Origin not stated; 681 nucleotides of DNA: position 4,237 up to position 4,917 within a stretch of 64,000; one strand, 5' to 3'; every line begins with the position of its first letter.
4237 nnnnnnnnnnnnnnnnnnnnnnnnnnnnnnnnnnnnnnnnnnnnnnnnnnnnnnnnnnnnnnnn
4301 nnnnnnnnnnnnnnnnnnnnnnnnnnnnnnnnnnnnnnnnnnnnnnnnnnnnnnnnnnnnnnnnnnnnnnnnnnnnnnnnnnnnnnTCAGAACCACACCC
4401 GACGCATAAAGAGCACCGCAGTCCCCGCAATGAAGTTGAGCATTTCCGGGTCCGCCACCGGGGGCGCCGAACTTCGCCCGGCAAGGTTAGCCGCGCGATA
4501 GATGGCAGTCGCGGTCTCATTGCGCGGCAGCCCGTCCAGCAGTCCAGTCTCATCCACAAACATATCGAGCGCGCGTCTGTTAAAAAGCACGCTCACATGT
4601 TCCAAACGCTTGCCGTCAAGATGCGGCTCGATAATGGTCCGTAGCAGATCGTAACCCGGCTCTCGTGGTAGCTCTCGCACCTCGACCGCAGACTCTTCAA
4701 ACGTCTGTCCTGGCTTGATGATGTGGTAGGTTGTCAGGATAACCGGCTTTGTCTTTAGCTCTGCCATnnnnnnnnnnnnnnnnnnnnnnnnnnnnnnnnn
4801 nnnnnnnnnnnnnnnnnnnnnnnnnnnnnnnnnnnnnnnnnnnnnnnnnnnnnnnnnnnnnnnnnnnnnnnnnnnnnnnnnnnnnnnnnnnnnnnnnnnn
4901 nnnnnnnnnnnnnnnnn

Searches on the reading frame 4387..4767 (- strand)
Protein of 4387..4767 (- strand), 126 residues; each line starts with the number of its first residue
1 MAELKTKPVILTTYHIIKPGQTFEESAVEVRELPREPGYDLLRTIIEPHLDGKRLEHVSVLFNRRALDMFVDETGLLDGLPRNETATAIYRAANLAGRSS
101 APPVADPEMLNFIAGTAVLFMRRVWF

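Call 5: search_protein_families(library=phrogs, proteins=[window:4387-4767:-], max_evalue=0.01)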
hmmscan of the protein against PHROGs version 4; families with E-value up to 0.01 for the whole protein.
window:4387-4767:- (126 aa): 1 family
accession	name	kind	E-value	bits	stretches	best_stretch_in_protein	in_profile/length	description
phrog_3777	-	unknown function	0.0087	16.7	0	26-97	15-78/127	-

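Call 35: search_protein_families(library=pfam, proteins=[window:4387-4767:-], max_evalue=0.1)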
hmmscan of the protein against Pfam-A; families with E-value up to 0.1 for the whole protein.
window:4387-4767:- (126 aa): 2 families
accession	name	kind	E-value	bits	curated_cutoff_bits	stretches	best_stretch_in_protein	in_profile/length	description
PF12957.13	DUF3846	-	0.04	14.5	27.5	1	47-95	25-61/103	Domain of unknown function (DUF3846)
PF23083.1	FF_RHG35_4th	-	0.082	13.6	27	0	11-26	10-25/55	Rho GTPase-activating protein 35-like, FF domain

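Call 42: search_protein_families(library=ncbifam, proteins=[window:4387-4767:-], max_evalue=0.1)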
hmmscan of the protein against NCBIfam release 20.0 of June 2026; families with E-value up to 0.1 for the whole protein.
window:4387-4767:- (126 aa): 0 families
